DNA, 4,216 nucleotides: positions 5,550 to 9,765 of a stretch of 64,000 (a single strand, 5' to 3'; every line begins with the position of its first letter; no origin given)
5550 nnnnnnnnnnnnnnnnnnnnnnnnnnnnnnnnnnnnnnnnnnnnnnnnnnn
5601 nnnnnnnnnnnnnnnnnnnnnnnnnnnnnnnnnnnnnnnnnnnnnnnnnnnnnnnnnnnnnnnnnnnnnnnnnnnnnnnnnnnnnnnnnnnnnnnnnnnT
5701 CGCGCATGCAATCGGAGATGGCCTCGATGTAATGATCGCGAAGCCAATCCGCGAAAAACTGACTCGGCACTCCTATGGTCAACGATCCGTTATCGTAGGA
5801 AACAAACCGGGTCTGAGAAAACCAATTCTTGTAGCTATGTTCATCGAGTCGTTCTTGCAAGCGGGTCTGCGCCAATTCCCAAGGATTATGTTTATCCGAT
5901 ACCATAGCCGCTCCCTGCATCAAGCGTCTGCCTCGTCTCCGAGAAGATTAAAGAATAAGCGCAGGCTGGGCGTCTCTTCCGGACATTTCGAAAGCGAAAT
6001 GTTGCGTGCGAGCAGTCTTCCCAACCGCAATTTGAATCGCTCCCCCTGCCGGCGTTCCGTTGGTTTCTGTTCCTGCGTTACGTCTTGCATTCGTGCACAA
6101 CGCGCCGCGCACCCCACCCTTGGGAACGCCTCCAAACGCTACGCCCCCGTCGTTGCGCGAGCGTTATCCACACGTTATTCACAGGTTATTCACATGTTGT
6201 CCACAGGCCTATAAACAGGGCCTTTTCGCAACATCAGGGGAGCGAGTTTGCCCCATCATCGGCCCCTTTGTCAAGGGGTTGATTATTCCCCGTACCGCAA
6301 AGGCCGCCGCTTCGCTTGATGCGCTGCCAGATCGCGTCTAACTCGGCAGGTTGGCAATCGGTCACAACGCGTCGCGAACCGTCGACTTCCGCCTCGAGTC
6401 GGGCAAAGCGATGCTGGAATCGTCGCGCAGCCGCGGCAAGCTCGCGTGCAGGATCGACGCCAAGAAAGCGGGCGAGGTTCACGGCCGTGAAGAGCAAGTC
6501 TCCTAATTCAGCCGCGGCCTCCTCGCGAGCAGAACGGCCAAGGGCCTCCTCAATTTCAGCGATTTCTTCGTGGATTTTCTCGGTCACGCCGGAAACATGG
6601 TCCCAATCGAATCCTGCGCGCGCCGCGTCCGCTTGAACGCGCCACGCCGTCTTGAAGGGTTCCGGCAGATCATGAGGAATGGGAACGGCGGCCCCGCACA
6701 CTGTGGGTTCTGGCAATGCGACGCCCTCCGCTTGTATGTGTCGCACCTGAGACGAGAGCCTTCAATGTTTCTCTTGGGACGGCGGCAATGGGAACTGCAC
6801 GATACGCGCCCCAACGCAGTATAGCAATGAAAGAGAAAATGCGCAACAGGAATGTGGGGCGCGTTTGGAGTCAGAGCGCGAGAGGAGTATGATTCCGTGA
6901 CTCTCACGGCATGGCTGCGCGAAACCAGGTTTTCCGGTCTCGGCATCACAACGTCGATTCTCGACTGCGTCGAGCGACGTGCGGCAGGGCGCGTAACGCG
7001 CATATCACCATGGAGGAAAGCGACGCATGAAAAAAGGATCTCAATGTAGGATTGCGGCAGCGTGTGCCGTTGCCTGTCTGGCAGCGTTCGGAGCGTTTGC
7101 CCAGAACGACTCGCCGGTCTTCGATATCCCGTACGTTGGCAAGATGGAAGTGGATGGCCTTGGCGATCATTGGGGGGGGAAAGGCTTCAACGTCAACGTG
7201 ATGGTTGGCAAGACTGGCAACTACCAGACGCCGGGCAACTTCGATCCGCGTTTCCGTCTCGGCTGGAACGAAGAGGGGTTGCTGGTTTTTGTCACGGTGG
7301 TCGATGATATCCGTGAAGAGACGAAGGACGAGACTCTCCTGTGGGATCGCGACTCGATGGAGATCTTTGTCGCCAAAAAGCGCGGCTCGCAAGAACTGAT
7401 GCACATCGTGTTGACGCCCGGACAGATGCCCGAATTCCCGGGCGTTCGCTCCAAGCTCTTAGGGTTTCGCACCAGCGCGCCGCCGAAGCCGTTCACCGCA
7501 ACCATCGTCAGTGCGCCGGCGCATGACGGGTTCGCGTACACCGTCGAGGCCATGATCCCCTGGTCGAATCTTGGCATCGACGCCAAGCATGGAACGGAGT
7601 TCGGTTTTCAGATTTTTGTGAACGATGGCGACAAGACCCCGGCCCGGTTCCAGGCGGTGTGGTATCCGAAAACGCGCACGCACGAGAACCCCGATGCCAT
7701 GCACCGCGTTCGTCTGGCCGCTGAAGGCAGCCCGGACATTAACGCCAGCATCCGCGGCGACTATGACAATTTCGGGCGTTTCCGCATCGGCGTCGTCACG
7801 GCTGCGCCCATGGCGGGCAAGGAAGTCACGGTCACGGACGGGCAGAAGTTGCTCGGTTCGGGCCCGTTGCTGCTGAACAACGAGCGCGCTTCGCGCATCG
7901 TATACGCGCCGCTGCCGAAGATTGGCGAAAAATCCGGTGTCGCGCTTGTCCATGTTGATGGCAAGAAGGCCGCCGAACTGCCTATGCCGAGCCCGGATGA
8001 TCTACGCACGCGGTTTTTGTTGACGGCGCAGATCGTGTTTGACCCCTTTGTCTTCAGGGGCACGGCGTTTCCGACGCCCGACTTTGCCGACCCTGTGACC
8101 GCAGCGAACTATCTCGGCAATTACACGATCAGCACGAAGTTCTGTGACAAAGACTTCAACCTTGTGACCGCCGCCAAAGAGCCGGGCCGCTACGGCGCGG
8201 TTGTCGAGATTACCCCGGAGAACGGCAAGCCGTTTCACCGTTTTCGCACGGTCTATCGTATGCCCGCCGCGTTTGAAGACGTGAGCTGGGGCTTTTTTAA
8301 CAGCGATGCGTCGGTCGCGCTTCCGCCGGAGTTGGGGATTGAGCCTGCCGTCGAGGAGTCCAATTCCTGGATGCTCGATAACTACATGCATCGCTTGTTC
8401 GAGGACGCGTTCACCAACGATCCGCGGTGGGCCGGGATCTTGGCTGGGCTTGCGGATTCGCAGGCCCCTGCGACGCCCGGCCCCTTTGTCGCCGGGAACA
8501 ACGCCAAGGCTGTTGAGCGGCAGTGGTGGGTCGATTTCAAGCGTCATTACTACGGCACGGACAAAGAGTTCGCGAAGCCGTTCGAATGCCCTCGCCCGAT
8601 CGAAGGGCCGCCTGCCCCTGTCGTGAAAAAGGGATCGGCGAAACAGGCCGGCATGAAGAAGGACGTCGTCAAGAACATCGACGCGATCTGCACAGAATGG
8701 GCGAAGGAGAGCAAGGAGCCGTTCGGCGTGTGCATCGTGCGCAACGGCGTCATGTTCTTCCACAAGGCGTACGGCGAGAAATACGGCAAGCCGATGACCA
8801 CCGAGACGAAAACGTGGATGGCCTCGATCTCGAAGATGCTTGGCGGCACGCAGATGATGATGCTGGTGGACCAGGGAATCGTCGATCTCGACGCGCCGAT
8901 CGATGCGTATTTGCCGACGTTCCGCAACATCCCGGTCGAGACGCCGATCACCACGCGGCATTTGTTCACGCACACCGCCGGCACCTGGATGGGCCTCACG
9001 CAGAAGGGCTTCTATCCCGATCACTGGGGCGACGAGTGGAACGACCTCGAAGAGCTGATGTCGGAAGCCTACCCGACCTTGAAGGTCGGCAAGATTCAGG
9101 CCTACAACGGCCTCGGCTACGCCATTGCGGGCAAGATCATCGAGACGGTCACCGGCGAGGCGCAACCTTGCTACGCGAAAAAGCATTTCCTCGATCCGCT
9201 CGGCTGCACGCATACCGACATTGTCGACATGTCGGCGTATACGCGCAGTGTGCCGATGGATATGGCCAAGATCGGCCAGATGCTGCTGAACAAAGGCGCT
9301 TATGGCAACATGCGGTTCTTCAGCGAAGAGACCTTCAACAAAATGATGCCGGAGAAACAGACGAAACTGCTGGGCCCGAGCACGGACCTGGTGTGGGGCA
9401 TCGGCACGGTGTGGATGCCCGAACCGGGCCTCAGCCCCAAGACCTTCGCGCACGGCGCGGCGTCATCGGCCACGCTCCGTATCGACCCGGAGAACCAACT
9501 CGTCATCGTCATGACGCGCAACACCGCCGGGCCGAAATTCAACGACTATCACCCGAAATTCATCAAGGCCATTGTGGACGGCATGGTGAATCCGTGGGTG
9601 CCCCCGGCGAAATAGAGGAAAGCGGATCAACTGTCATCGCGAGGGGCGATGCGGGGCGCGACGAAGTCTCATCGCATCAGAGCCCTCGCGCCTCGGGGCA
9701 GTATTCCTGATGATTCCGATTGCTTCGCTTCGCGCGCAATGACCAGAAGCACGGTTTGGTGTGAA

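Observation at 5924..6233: Four phased DnaA boxes upstream of dnaA: candidate oriC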

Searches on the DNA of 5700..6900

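Call 14: search_rna_families(source=window, start=5700, end=6900, threshold=evalue, max_evalue=1)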
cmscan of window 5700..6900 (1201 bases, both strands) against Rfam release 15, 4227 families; matches with E-value up to 1: 0.
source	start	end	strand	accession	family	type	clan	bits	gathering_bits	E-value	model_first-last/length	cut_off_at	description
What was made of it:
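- Tried and rejected: No Rfam hit at E <= 1 (call 14).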

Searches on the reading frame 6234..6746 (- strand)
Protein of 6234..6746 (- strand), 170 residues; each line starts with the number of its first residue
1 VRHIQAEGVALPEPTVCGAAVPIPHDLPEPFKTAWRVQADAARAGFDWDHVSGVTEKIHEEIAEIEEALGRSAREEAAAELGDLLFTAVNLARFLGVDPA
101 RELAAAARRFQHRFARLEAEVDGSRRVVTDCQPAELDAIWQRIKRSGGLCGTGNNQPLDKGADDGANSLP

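Call 6: search_protein_families(library=pfam, proteins=[window:6234-6746:-])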
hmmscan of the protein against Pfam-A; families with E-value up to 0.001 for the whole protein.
window:6234-6746:- (170 aa): 2 families
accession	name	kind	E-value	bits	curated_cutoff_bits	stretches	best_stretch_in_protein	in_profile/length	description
PF01503.22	PRA-PH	-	1.3e-07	32.3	21.3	1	52-108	26-84/86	Phosphoribosyl-ATP pyrophosphohydrolase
PF03819.22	MazG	-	1.7e-05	25.4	22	1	55-110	7-66/74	MazG nucleotide pyrophosphohydrolase domain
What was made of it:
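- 6234..6746 (-): mazG-like nucleotide pyrophosphohydrolase gene (single MazG domain), upstream of dnaA on the same strand. Its last 13 codons overlap the promoter. Pfam MazG and PRA-PH (call 6).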

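Call 68: search_protein_families(library=ncbifam, max_evalue=0.001, proteins=[window:6234-6746:-])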
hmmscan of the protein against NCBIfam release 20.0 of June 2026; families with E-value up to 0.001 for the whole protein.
window:6234-6746:- (170 aa): 6 families
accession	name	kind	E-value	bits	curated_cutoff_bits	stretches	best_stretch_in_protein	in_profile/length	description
NF007113.1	PRK09562.1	equivalog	1.1e-32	113.6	208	1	23-145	129-250/251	nucleoside triphosphate pyrophosphohydrolase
NF052436.1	YabN_Meth_PPase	exception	1.1e-30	107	525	1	23-144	364-485/486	bifunctional methyltransferase/pyrophosphohydrolase YabN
TIGR00444.1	mazG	subfamily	6.5e-28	98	148.3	1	23-144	127-248/248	MazG family protein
NF008991.0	PRK12334.2-3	equivalog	6.9e-10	38.9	696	1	53-145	351-445/454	nucleoside triphosphate pyrophosphohydrolase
NF008990.0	PRK12334.2-2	equivalog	0.00014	21.4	884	1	67-119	343-395/436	nucleoside triphosphate pyrophosphohydrolase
TIGR03188.1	histidine_hisI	equivalog_domain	0.00037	20.7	42.7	1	53-99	31-77/84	phosphoribosyl-ATP diphosphatase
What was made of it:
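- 6234..6746 (-): NCBIfam MazG models match but below their cut-offs (call 68).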

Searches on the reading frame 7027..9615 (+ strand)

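Call 6: search_protein_families(library=pfam, proteins=[window:7027-9615:+])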
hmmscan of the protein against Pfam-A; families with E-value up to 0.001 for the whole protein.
window:7027-9615:+ (862 aa): 2 families
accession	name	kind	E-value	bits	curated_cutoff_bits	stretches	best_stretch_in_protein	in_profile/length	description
PF00144.29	Beta-lactamase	-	2.2e-32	113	27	1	568-847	19-325/329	Beta-lactamase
PF06452.16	CBM9_1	-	5.2e-14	53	23.4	1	60-231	19-183/185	Carbohydrate family 9 binding domain-like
